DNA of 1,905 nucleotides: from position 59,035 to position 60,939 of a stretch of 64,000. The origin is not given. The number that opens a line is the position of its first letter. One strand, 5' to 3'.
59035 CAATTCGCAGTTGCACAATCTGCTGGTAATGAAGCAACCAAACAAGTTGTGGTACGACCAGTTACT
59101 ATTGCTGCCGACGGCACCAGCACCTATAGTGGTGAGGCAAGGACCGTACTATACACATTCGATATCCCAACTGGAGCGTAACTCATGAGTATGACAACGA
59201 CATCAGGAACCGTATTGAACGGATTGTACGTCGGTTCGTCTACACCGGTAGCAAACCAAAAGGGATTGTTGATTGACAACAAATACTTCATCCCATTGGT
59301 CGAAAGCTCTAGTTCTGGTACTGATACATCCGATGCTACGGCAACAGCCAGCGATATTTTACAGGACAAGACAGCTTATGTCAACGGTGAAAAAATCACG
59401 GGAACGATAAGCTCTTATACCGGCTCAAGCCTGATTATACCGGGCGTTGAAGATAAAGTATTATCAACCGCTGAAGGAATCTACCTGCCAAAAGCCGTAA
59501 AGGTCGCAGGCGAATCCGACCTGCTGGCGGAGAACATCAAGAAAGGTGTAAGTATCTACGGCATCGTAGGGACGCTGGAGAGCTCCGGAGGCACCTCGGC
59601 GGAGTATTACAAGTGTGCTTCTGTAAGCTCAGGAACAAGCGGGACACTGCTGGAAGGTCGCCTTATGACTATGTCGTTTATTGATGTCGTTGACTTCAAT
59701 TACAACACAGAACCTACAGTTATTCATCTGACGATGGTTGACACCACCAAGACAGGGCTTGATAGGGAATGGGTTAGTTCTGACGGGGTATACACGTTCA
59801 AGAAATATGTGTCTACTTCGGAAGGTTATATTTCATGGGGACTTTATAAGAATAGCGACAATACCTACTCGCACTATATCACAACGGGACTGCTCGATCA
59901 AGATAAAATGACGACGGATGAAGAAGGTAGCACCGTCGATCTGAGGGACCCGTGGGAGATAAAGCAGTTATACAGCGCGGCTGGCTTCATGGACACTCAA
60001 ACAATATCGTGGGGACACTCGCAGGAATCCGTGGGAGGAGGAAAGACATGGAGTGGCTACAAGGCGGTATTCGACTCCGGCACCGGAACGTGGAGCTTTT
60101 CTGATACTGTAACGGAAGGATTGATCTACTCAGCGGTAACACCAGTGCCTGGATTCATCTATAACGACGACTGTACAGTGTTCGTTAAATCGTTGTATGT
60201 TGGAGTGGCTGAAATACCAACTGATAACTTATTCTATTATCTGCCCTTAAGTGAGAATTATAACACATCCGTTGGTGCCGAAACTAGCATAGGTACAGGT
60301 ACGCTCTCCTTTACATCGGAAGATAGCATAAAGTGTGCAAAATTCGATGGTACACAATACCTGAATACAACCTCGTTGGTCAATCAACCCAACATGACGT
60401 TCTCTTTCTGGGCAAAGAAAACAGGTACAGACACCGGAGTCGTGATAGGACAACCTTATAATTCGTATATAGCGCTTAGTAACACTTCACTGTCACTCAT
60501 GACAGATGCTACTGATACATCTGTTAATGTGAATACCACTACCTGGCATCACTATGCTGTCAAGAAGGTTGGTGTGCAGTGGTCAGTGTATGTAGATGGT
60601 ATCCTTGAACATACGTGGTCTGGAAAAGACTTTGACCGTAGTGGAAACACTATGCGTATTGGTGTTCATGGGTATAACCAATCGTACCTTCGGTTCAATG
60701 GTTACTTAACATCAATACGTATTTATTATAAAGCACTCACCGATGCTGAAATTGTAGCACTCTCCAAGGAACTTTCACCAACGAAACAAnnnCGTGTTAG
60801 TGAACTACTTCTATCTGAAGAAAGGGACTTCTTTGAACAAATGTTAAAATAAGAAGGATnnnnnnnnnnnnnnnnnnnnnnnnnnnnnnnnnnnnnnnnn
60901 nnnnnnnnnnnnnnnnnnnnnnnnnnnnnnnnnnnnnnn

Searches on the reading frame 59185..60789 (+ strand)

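Call 11: search_protein_families(library=phrogs, proteins=[window:59185-60789:+], max_evalue=0.00001)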
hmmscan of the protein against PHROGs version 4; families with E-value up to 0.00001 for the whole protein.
window:59185-60789:+ (535 aa): 4 families
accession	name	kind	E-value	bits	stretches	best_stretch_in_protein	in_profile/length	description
phrog_38337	-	unknown function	7.3e-15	55.6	1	44-134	301-393/622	-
phrog_28171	-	unknown function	3.9e-07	30.1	1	53-187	279-417/476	-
phrog_14220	-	unknown function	1.6e-06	28.4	1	375-527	38-181/401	-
phrog_13589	-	unknown function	2.4e-06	26.8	0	46-176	783-926/1042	-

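Call 71: search_protein_families(library=pfam, proteins=[window:59185-60789:+], max_evalue=0.001)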
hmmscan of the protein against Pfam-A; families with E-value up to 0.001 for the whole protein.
window:59185-60789:+ (535 aa): 1 family
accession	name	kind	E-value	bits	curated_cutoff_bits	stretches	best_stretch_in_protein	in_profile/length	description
PF13385.13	Laminin_G_3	-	2e-11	44.7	27.6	1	389-523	3-150/151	Concanavalin A-like lectin/glucanases superfamily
